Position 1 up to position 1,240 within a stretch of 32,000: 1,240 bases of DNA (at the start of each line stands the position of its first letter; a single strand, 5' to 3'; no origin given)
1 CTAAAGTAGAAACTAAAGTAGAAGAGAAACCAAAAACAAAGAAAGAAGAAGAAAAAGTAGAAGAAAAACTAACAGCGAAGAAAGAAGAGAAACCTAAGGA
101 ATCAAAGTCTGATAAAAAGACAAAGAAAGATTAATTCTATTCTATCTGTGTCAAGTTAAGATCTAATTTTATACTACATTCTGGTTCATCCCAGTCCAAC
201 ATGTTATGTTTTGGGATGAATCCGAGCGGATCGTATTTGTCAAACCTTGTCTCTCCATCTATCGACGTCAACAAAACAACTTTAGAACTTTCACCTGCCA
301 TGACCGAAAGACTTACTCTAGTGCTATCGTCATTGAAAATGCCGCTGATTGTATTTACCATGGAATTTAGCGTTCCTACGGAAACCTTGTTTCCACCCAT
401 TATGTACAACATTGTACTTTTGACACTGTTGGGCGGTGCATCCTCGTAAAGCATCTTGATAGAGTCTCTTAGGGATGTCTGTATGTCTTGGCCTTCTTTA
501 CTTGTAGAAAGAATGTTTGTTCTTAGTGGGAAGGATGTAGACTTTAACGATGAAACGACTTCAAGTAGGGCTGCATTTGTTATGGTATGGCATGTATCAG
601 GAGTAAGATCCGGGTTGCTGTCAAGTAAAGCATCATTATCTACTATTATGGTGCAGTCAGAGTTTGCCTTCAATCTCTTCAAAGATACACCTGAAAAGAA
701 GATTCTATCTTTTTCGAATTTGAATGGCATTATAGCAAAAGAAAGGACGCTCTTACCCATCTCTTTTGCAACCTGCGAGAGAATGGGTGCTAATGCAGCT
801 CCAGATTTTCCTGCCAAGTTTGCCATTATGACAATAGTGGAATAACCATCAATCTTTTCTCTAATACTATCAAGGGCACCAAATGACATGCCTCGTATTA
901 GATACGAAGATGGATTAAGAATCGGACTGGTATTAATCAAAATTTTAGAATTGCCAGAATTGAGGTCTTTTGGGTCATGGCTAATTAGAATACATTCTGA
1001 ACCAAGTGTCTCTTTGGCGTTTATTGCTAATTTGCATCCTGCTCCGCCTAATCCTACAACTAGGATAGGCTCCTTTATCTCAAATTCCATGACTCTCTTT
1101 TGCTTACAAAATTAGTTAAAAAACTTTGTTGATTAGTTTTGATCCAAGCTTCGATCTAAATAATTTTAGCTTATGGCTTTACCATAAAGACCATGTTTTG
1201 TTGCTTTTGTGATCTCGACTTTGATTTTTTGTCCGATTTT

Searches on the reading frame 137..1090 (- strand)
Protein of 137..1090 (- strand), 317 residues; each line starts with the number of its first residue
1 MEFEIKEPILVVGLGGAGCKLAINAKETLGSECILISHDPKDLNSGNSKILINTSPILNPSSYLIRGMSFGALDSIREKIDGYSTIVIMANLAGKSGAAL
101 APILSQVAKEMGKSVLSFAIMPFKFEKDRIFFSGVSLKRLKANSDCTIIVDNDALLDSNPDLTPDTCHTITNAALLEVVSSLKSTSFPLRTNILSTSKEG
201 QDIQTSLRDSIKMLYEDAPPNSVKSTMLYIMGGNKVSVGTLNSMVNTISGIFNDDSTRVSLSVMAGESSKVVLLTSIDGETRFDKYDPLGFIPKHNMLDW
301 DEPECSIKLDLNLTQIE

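Call 69: search_protein_families(library=pfam, proteins=[window:137-1090:-], max_evalue=0.0001)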
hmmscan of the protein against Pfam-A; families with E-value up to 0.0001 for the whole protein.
window:137-1090:- (317 aa): 1 family
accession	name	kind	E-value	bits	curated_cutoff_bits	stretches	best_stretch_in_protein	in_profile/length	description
PF00091.31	Tubulin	-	2.3e-18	67.6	33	1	73-158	96-188/190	Tubulin/FtsZ family, GTPase domain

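Call 72: search_solved_structures(query=window:137-1090:-, max_evalue=0.001, show_alignments=1)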
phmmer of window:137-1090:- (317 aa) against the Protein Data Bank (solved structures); distinct sequences matched with E-value up to 0.001: 49.
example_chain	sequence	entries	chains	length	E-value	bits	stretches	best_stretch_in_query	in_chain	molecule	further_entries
2r6r_1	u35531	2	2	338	1.2e-10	44.8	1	69-182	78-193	Cell division protein ftsZ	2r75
5h5h_A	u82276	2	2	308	7.6e-10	42.2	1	9-164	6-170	Cell division protein FtsZ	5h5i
5xdv_A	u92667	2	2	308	2.3e-09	40.6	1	10-164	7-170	Cell division protein FtsZ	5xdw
7ojz_A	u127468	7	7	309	2.5e-09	40.5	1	10-164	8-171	Cell division protein FtsZ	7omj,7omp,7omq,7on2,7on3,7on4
6rvm_A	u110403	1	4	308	2.5e-09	40.5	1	10-164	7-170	Cell division protein FtsZ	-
6rvn_A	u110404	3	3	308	2.5e-09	40.5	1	10-164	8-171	Cell division protein FtsZ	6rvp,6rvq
7oja_A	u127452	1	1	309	2.5e-09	40.5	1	10-164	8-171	Cell division protein FtsZ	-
3vo9_A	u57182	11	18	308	2.5e-09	40.5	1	10-164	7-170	Cell division protein FtsZ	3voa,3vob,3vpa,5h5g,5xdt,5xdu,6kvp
6yd1_A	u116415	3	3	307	2.5e-09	40.5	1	10-164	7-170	Cell division protein FtsZ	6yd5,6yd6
3wgj_A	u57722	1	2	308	2.5e-09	40.5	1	10-164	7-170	Cell division protein FtsZ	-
4m8i_A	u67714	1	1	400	2.7e-09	40.4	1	9-164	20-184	Cell division protein FtsZ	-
7ohh_A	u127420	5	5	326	2.8e-09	40.3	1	10-164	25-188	Cell division protein FtsZ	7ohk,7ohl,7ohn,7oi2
3vo8_A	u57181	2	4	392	3.3e-09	40.1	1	9-164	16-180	Cell division protein FtsZ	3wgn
3wgl_A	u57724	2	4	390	3.4e-09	40.1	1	9-164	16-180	Cell division protein FtsZ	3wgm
4dxd_A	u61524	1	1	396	3.4e-09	40.1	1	9-164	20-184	Cell division protein FtsZ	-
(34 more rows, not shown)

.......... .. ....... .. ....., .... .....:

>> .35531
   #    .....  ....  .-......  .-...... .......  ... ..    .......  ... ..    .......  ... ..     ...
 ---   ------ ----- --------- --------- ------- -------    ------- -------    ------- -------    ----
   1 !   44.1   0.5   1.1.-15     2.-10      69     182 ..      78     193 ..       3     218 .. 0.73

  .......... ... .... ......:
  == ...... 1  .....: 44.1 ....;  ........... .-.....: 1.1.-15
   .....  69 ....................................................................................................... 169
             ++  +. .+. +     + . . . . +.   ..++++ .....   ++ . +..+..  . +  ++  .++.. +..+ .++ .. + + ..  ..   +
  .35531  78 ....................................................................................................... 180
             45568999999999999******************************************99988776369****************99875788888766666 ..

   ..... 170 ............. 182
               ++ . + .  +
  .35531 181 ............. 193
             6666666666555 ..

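Call 73: search_protein_families(library=ncbifam, proteins=[window:137-1090:-], max_evalue=1)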
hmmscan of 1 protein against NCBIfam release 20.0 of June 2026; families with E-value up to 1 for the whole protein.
window:137-1090:- (317 aa): 4 families
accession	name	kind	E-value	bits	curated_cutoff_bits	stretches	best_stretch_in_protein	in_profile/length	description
TIGR00065.1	ftsZ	equivalog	9.4e-17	61.4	295.2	1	73-183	92-203/353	cell division protein FtsZ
NF006203.0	PRK08327.1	equivalog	0.0038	15.8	456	1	67-154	206-292/571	thiamine pyrophosphate-requiring protein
NF006130.0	PRK08274.1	equivalog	0.057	12.2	369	1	9-49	8-47/467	FAD-dependent tricarballylate dehydrogenase TcuA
NF004900.0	PRK06263.1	equivalog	0.21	10.1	718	1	6-37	7-36/546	fumarate reductase (CoM/CoB) subunit TfrA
